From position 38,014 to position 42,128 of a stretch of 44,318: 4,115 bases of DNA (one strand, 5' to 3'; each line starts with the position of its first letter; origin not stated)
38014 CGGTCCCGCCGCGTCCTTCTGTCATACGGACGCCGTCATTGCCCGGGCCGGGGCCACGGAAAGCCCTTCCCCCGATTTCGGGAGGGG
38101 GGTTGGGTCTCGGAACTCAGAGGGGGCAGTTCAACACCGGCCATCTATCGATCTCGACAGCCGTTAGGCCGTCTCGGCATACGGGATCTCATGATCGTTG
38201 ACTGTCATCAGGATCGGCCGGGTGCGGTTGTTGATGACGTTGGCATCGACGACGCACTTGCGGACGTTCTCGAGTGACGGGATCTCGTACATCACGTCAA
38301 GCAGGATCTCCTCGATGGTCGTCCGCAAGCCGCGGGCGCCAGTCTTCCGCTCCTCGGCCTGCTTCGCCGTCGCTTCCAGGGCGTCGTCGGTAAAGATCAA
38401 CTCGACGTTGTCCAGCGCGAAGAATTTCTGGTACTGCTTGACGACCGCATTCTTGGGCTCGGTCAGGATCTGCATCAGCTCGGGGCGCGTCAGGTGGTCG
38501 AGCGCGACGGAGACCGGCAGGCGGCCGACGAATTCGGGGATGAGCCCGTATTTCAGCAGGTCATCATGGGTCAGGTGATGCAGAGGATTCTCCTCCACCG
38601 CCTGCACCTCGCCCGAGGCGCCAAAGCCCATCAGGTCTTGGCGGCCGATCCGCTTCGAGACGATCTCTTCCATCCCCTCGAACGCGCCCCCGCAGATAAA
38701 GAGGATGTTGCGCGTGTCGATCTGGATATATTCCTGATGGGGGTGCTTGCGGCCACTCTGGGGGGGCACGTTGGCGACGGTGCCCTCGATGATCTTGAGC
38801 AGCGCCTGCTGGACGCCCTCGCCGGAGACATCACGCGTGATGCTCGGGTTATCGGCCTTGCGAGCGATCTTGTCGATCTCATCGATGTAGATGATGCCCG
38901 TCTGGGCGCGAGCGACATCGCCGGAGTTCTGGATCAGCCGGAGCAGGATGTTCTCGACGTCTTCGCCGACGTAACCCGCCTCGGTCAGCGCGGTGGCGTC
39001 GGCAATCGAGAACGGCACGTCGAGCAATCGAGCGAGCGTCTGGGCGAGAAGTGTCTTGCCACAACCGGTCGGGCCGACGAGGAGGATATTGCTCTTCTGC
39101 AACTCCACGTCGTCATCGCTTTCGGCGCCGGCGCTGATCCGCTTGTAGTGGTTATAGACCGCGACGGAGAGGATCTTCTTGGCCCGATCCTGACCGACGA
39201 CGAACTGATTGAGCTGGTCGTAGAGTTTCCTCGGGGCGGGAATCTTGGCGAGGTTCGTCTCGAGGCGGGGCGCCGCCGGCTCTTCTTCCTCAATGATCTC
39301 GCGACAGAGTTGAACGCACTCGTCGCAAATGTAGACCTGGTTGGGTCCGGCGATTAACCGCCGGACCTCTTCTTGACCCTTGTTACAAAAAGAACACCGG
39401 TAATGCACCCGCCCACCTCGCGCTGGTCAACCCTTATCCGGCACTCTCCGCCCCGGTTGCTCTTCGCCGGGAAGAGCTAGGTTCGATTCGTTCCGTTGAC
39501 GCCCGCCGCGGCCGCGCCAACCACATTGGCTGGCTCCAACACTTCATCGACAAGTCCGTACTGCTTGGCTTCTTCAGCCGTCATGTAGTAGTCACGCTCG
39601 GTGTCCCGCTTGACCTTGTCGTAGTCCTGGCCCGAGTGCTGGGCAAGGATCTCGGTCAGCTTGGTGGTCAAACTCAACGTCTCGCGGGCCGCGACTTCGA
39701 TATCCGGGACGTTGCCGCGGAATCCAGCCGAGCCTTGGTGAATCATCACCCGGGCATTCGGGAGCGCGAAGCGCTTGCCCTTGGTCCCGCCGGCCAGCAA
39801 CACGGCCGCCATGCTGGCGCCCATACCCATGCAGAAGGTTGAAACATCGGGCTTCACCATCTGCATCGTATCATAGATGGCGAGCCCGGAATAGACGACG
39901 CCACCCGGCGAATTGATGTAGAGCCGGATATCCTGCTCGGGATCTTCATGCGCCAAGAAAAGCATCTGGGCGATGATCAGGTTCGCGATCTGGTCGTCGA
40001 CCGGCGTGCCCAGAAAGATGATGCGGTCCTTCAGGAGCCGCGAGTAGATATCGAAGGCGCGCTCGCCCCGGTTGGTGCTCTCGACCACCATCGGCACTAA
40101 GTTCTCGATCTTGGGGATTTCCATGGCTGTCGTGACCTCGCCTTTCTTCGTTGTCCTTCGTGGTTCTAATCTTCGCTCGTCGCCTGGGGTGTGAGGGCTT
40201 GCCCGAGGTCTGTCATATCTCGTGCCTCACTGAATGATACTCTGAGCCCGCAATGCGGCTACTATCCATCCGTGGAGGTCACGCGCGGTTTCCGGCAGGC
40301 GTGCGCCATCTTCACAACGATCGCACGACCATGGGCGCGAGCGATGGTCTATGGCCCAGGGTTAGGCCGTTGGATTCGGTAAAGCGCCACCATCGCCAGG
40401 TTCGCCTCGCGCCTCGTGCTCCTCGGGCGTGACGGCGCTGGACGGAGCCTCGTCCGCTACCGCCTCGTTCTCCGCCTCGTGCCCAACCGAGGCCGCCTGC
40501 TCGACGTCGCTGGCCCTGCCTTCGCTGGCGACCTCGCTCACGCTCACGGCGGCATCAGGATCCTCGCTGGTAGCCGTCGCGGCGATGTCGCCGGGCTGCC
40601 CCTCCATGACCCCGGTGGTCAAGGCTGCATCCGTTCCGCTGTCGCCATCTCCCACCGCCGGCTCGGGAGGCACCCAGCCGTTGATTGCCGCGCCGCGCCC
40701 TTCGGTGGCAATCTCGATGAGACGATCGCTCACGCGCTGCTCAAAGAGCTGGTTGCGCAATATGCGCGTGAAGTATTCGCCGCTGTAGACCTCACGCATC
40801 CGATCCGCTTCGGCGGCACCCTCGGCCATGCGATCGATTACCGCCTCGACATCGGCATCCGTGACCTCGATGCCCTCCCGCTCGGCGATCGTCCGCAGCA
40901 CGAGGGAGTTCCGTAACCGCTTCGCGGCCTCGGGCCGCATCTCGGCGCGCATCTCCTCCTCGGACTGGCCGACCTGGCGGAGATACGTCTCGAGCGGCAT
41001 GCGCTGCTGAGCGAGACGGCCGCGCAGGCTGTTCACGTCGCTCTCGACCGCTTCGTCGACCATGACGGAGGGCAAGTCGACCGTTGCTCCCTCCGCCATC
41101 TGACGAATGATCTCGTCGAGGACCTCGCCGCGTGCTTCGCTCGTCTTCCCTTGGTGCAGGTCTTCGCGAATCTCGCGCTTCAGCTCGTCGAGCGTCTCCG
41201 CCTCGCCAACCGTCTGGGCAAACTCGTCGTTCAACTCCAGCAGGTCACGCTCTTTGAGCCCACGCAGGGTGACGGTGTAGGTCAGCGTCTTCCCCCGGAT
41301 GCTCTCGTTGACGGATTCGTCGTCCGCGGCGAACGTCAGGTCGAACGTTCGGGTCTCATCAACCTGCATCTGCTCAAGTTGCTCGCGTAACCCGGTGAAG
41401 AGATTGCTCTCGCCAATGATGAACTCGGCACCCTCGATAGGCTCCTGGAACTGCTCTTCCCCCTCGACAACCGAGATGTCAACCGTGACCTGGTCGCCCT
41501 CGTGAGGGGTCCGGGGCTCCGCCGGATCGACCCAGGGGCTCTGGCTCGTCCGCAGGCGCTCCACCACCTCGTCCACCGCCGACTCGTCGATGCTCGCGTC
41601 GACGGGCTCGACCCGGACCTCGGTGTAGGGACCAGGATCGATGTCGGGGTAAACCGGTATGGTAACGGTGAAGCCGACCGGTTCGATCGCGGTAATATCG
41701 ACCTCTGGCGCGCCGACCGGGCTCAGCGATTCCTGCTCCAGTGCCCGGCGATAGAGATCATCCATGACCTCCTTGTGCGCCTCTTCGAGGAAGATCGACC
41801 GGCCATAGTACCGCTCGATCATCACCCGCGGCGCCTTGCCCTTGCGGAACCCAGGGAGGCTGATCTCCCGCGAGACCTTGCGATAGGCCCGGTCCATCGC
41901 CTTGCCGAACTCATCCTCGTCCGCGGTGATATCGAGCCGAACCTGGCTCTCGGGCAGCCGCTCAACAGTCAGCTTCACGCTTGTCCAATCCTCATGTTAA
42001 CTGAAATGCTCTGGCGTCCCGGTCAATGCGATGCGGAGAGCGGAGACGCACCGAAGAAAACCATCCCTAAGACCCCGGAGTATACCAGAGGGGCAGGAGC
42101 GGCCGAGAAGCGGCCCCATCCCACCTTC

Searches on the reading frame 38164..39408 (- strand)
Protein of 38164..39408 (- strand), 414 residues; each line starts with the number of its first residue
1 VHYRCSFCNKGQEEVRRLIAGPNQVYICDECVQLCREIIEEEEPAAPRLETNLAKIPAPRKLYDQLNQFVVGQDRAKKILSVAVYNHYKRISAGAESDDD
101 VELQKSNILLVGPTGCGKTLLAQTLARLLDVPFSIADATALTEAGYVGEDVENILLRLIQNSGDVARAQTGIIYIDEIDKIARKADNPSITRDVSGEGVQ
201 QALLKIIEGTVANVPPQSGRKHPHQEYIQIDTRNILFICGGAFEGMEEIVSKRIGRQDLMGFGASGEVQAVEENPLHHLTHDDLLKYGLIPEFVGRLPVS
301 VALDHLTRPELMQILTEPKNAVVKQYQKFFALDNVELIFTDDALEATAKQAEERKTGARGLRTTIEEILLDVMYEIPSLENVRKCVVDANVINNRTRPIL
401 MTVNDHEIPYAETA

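Call 42: search_protein_families(library=pfam, proteins=[window:38164-39408:-], max_evalue=0.001)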
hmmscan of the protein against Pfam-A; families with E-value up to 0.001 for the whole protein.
window:38164-39408:- (414 aa): 11 families
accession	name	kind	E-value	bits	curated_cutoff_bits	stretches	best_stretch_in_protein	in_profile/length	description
PF07724.20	AAA_2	-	1.6e-33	116.5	27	1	104-299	2-165/166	AAA domain (Cdc48 subfamily)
PF06689.19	zf-C4_ClpX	-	1.6e-19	69.9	27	1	4-41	2-39/39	ClpX C4-type zinc finger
PF00004.35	AAA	-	3.5e-16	60.3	21.2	1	108-224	1-99/131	ATPase family associated with various cellular activities (AAA)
PF10431.15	ClpB_D2-small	-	7.8e-10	39.1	21.9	1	306-382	1-73/81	C-terminal, D2-small domain, of ClpB protein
PF01078.27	Mg_chelatase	-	2.2e-07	30.9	20.3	0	106-129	23-46/207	Magnesium chelatase, subunit ChlI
PF13401.12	AAA_22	-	4.6e-07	30.6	27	1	104-154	4-57/130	AAA domain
PF00493.29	MCM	-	5.9e-07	29.3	23.3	1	60-184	16-136/224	MCM P-loop domain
PF07728.20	AAA_5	-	1.4e-06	28.8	22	1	107-184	1-81/139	AAA domain (dynein-related subfamily)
PF05496.18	RuvB_N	-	5.1e-06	26.8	27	1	66-186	6-101/159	Holliday junction DNA helicase RuvB P-loop domain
PF00158.32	Sigma54_activat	-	7e-05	23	20.2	0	97-127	14-44/168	Sigma-54 interaction domain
PF13173.12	AAA_14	-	0.0006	20.3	27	0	106-182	3-75/129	AAA domain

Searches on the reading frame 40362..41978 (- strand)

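Call 42: search_protein_families(library=pfam, proteins=[window:40362-41978:-], max_evalue=0.001)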
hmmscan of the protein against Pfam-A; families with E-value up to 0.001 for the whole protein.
window:40362-41978:- (538 aa): 3 families
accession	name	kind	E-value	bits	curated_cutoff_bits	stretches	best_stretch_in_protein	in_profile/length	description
PF05697.18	Trigger_N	-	2.5e-38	132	22.2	1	1-142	1-144/144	Bacterial trigger factor protein (TF)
PF05698.19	Trigger_C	-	4.2e-32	111.9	22.7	1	262-422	1-162/162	Bacterial trigger factor protein (TF) C-terminus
PF00254.34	FKBP_C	-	2.3e-06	28.2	21.1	1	155-238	2-93/94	FKBP-type peptidyl-prolyl cis-trans isomerase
